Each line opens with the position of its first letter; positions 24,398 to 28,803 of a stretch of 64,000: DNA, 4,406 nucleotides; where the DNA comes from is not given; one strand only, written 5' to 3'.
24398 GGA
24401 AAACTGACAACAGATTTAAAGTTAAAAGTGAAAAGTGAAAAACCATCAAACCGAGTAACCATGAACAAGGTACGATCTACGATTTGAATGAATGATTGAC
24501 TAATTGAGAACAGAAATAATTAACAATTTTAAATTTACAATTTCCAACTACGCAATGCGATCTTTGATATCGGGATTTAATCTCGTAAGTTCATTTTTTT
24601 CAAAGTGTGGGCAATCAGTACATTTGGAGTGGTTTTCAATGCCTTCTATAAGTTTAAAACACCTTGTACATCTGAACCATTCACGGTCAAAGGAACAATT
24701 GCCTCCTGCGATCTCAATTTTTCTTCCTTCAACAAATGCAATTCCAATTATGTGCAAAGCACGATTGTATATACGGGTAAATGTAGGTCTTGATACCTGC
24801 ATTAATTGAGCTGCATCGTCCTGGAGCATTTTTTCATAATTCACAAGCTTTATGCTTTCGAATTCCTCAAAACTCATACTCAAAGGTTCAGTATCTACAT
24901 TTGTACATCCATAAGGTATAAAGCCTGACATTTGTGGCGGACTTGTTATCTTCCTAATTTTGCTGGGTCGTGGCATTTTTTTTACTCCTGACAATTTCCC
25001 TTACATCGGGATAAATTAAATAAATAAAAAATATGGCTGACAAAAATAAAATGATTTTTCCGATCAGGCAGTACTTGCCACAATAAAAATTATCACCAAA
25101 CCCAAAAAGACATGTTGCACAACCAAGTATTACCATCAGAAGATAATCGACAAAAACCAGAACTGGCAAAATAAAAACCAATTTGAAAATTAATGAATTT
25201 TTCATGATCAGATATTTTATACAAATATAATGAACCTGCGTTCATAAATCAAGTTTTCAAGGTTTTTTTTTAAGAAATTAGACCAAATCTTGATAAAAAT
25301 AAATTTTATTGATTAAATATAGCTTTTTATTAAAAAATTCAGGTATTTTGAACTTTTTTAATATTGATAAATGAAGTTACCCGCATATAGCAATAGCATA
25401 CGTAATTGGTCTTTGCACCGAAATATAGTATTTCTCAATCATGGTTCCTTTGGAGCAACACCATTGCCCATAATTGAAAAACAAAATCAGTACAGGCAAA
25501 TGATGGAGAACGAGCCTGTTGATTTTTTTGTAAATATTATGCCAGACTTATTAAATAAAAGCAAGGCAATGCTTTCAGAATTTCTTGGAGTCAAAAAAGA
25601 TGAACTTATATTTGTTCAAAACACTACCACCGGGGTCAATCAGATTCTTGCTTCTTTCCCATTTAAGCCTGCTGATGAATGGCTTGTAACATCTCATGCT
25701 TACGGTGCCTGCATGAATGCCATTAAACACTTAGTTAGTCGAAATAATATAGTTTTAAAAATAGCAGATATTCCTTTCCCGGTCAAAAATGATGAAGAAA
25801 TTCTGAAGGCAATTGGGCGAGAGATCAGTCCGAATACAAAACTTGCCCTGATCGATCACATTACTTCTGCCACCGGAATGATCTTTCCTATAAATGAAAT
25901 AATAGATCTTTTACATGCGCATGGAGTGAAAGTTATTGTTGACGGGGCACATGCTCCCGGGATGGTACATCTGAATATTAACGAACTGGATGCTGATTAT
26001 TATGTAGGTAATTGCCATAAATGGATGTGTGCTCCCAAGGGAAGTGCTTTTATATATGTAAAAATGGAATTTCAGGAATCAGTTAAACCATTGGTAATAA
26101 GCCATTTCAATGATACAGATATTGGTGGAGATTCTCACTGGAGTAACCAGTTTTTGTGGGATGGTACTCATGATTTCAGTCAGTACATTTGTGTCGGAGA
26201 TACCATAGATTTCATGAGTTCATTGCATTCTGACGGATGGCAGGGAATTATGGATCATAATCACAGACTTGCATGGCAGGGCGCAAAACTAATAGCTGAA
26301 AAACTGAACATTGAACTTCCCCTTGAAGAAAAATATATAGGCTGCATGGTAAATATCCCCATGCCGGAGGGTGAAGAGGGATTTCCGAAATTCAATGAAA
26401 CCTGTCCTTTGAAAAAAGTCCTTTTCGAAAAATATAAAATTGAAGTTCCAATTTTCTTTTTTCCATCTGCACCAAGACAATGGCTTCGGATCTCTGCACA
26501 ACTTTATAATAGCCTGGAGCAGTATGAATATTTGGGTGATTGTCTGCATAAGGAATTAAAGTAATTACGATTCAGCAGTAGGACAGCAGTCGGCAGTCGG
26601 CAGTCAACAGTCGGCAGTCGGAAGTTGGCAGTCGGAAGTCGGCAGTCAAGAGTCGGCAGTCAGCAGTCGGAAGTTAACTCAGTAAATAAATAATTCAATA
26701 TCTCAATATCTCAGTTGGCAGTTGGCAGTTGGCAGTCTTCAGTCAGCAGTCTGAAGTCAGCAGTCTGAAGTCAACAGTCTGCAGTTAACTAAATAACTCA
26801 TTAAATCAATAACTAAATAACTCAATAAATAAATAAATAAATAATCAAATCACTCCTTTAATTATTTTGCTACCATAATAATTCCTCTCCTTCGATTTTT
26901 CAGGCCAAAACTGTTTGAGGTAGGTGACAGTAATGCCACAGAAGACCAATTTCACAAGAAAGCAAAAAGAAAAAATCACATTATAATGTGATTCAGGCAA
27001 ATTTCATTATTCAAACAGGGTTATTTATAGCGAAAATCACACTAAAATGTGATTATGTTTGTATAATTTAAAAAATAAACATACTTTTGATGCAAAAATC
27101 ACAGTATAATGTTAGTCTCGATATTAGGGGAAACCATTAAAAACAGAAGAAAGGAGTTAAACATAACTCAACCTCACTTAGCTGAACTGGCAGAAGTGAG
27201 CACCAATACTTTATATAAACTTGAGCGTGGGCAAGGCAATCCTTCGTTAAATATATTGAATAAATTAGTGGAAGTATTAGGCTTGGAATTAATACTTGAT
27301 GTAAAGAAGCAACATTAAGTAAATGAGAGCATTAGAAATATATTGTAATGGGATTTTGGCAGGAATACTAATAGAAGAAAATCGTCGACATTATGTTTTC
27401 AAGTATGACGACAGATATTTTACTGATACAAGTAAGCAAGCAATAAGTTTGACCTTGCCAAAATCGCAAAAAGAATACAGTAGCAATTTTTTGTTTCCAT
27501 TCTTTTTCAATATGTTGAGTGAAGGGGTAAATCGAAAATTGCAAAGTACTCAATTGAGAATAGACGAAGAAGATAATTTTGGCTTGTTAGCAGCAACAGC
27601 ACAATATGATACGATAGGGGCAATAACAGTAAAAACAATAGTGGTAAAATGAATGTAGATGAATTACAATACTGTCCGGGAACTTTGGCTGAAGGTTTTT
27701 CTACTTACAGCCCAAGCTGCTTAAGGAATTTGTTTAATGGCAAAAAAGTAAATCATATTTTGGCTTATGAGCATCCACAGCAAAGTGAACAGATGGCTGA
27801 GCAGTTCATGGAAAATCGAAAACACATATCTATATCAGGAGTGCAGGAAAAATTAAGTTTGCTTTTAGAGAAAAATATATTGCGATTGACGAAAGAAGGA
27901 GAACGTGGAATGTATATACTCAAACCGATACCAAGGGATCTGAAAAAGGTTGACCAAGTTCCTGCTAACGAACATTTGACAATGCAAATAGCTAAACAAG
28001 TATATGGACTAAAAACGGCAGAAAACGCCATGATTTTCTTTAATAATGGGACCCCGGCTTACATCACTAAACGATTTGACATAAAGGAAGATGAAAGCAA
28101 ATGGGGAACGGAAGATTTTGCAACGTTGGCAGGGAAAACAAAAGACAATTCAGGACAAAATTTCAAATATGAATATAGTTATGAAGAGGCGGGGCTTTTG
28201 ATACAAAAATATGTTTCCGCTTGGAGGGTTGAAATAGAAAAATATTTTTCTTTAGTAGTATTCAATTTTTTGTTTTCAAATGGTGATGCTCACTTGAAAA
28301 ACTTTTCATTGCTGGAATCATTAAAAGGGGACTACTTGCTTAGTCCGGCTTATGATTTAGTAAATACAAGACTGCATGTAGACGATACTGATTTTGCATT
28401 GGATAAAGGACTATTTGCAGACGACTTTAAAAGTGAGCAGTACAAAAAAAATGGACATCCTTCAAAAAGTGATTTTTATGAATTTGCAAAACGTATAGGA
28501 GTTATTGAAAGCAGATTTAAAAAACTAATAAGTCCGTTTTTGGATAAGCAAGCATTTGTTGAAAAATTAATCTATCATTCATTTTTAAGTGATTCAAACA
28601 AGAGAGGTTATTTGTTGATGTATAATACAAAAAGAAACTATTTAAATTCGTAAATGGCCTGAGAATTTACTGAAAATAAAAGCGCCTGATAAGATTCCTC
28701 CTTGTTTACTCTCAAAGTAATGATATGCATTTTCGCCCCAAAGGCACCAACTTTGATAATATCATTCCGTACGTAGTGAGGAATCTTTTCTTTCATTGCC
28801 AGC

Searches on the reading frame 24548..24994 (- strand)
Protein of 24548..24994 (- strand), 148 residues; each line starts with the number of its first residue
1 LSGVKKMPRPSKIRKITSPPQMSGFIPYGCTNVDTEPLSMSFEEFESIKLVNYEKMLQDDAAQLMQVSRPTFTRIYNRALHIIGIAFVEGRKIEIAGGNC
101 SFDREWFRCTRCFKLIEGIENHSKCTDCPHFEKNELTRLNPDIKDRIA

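Call 28: search_protein_families(library=pfam, proteins=[window:24548-24994:-], max_evalue=0.00001)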
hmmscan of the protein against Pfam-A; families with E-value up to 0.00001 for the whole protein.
window:24548-24994:- (148 aa): 1 family
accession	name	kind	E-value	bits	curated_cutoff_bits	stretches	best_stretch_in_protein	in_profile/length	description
PF02001.22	DUF134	-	7.2e-19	68.6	27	1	8-100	5-95/98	Protein of unknown function DUF134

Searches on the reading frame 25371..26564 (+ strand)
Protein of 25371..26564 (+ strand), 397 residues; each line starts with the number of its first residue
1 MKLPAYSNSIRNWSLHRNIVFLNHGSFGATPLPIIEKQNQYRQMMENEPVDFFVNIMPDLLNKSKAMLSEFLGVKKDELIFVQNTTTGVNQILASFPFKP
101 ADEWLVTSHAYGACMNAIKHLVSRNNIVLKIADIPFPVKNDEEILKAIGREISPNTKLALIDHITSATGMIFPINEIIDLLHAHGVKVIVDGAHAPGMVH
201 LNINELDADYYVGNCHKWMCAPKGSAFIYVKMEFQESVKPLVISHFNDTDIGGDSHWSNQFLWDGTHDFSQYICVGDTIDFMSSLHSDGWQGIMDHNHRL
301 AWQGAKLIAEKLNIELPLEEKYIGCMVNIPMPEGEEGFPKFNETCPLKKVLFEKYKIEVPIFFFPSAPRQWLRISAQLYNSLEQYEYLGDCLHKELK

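Call 28: search_protein_families(library=pfam, proteins=[window:25371-26564:+], max_evalue=0.00001)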
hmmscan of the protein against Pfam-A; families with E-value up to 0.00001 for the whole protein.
window:25371-26564:+ (397 aa): 3 families
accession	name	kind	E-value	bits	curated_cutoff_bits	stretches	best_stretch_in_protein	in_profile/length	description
PF00266.25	Aminotran_5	-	5.7e-32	111.5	21.5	1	59-316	43-299/371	Aminotransferase class-V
PF01053.26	Cys_Met_Meta_PP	-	8.1e-11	41.5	27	1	98-219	88-200/381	Cys/Met metabolism PLP-dependent enzyme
PF01041.23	DegT_DnrJ_EryC1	-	5.9e-07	29.5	19.8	1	68-199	33-153/360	DegT/DnrJ/EryC1/StrS aminotransferase family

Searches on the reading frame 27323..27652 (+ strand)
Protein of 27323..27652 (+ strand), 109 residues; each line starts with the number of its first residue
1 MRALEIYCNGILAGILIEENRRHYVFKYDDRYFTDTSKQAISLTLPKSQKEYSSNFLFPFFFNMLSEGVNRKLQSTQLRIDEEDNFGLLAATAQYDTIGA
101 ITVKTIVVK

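Call 67: search_protein_families(library=pfam, proteins=[window:27323-27652:+], max_evalue=0.0001)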
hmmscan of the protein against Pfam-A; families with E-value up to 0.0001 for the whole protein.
window:27323-27652:+ (109 aa): 1 family
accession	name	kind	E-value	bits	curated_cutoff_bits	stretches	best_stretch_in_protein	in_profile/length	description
PF13657.11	Couple_hipA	-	2.8e-21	76.3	22.5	1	4-103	1-98/99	HipA N-terminal domain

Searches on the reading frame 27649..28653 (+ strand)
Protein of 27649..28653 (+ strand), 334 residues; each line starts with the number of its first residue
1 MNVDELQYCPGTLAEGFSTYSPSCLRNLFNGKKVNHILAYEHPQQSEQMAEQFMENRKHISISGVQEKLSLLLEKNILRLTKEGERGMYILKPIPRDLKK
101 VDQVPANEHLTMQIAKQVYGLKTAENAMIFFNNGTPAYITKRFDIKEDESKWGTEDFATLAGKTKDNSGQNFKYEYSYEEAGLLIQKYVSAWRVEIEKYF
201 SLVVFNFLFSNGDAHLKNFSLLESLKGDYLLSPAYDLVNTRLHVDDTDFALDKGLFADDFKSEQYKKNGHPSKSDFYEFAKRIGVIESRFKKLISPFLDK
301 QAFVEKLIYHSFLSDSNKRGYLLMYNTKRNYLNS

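Call 67: search_protein_families(library=pfam, proteins=[window:27649-28653:+], max_evalue=0.0001)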
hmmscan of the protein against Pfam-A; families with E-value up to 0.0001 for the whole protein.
window:27649-28653:+ (334 aa): 1 family
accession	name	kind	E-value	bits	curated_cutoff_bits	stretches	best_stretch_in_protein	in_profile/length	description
PF07804.18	HipA_C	-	2.6e-37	129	30.5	1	60-295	1-203/213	HipA-like C-terminal domain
